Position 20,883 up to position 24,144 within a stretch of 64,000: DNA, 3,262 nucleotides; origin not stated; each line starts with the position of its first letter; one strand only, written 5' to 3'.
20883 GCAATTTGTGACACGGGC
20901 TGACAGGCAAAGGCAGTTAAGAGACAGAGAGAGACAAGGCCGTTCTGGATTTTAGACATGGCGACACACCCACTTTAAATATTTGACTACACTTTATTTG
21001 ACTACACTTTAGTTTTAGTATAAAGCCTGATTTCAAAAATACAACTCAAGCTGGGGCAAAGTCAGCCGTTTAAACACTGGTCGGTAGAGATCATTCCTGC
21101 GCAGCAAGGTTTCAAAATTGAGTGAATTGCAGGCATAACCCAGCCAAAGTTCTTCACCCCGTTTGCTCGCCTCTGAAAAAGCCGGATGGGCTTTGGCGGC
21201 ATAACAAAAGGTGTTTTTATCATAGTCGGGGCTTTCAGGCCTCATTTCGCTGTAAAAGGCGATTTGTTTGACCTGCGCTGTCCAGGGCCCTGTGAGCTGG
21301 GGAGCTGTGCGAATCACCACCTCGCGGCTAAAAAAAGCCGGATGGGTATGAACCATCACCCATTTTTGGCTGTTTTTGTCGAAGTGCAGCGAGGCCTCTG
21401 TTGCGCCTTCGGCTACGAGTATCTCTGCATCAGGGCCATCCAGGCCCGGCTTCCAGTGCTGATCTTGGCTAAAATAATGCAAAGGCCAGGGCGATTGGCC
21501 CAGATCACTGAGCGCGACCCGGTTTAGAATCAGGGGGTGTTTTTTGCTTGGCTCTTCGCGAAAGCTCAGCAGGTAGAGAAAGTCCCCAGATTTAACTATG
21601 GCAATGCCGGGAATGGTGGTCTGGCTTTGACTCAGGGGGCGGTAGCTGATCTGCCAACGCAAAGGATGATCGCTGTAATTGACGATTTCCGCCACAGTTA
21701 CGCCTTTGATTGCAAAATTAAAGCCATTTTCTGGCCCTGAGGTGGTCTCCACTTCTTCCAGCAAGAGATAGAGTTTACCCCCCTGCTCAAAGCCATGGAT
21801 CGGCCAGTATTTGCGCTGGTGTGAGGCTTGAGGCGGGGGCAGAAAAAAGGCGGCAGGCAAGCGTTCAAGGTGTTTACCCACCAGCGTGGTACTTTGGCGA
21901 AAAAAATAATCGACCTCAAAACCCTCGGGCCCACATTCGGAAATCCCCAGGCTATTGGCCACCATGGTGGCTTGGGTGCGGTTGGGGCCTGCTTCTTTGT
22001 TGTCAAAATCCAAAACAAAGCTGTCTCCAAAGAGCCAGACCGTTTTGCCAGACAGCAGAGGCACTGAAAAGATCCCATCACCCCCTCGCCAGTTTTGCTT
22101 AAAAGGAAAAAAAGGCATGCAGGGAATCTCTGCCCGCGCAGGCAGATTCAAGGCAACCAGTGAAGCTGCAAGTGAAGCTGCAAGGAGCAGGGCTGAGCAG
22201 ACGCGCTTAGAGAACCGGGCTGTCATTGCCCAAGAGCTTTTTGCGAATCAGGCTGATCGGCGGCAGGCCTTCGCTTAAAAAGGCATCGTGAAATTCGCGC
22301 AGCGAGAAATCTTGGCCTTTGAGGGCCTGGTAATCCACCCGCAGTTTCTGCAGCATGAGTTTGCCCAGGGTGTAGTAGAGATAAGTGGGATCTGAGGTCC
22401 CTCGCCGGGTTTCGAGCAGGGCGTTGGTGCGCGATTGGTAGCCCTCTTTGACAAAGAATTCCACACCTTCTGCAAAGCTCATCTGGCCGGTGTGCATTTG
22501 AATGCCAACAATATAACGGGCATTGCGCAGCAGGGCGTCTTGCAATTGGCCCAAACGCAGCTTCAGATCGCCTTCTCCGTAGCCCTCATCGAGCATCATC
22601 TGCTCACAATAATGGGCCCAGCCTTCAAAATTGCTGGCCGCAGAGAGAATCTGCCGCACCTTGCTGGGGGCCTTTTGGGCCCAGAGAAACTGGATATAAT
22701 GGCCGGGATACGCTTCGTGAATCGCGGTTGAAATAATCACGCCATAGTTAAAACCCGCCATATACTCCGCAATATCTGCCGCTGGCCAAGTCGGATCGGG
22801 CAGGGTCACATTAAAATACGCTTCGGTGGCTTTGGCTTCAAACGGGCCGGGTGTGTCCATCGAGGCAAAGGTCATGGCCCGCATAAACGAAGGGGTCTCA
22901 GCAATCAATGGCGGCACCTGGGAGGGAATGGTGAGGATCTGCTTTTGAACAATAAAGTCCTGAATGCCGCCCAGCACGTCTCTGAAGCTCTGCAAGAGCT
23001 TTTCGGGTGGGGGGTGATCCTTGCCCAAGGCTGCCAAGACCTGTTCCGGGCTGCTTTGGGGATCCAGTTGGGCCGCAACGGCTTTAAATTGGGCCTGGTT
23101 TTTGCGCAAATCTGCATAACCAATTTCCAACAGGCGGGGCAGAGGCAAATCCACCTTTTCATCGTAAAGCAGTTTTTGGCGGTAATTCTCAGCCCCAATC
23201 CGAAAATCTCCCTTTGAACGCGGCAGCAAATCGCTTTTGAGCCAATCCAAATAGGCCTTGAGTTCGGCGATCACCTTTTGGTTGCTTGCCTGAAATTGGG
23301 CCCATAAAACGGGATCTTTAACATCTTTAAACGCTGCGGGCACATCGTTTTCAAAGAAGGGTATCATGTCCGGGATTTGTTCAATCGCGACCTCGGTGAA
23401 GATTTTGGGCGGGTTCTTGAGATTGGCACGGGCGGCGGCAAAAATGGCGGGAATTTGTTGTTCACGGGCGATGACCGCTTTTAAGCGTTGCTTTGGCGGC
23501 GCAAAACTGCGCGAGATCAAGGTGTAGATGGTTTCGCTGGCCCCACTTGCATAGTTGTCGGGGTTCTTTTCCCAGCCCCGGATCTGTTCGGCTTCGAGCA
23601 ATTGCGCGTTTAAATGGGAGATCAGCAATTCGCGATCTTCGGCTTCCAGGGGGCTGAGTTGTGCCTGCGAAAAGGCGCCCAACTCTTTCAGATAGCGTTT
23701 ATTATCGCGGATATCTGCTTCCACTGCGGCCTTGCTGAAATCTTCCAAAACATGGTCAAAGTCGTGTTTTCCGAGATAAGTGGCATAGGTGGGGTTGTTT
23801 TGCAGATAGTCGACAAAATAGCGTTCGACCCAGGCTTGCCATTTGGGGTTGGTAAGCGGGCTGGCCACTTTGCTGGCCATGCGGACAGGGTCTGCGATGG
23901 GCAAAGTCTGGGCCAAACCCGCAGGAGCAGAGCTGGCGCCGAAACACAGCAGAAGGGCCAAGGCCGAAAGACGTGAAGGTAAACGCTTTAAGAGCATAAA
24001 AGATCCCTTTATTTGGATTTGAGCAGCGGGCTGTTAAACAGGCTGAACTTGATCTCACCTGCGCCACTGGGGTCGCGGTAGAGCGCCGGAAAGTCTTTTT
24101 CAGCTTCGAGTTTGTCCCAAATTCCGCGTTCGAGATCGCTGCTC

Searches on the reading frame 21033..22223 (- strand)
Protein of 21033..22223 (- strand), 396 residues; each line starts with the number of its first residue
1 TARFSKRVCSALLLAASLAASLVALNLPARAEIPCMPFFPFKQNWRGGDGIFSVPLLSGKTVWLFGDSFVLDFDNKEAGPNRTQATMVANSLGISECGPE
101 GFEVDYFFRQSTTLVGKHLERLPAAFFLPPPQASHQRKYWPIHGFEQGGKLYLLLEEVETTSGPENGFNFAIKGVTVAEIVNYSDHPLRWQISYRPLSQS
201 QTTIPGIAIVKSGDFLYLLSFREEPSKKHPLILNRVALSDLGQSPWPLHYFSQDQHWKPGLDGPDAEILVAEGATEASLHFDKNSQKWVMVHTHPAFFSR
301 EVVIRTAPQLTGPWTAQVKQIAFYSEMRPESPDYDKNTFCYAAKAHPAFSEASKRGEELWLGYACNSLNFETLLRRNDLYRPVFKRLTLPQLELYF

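Call 44: search_protein_families(library=pfam, proteins=[window:21033-22223:-], max_evalue=0.001)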
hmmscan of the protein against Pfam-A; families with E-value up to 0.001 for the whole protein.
window:21033-22223:- (396 aa): 1 family
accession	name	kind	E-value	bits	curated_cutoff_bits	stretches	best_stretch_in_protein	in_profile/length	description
PF13810.12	DUF4185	-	1.4e-15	57.8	39.5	1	58-353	25-288/309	Domain of unknown function (DUF4185)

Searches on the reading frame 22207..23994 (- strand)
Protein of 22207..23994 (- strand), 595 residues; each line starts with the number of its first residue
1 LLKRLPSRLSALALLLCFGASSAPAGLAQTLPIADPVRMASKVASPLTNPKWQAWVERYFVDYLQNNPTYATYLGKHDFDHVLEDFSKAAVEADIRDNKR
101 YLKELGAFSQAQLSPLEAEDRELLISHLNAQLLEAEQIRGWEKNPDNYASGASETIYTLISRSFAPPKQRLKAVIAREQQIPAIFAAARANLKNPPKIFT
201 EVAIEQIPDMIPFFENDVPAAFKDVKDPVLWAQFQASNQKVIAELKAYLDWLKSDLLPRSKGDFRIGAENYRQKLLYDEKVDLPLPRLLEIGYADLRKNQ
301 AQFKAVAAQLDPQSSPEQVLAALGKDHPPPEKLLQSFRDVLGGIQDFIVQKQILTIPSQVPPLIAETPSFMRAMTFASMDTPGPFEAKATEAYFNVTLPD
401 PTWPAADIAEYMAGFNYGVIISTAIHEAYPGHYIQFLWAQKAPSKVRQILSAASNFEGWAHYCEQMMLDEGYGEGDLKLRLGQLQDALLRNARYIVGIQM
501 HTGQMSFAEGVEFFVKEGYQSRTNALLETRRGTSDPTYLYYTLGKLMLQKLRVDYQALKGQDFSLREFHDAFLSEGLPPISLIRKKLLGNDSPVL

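Call 44: search_protein_families(library=pfam, proteins=[window:22207-23994:-], max_evalue=0.001)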
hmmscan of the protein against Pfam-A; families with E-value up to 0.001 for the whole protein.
window:22207-23994:- (595 aa): 1 family
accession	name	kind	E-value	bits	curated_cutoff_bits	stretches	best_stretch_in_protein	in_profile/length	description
PF05960.17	DUF885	-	9e-107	359.3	32.4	1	68-587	1-532/532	Bacterial protein of unknown function (DUF885)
